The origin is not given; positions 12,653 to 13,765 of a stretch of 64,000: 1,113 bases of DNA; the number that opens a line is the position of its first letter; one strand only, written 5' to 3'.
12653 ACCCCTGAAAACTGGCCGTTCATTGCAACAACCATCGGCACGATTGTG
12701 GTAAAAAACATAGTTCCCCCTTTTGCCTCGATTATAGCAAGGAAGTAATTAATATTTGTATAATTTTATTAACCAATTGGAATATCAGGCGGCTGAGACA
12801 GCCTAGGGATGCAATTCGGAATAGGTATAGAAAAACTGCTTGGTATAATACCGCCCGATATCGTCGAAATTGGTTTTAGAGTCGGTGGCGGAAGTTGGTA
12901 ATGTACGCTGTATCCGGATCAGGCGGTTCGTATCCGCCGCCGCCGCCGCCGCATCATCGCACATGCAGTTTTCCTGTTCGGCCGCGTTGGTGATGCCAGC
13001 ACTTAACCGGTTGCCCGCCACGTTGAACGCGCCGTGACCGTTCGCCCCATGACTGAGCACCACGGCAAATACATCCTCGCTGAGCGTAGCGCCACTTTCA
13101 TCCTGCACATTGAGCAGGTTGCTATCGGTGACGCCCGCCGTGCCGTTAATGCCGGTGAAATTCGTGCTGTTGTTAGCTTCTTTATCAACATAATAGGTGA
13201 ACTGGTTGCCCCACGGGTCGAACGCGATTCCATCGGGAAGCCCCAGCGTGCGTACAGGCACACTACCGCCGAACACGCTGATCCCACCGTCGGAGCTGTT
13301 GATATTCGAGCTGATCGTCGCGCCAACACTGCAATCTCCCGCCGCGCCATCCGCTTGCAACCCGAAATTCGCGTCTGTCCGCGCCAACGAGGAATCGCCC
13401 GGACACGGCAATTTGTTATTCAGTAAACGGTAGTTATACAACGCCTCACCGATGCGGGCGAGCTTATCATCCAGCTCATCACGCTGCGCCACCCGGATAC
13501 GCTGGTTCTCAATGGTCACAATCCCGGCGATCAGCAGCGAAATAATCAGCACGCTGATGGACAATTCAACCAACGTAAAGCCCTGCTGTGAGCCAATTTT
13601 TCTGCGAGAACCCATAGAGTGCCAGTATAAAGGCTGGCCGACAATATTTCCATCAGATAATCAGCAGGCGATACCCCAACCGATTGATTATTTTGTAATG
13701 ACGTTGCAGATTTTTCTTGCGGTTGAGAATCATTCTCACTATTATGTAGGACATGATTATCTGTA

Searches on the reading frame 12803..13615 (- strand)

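Call 59: search_protein_families(library=pfam, proteins=[window:12803-13615:-], max_evalue=0.001)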
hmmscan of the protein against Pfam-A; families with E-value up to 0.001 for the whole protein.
window:12803-13615:- (270 aa): 1 family
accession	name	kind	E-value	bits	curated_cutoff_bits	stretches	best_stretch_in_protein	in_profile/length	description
PF07963.17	N_methyl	-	1.1e-05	25.2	21.2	1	9-32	3-26/27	Prokaryotic N-terminal methylation motif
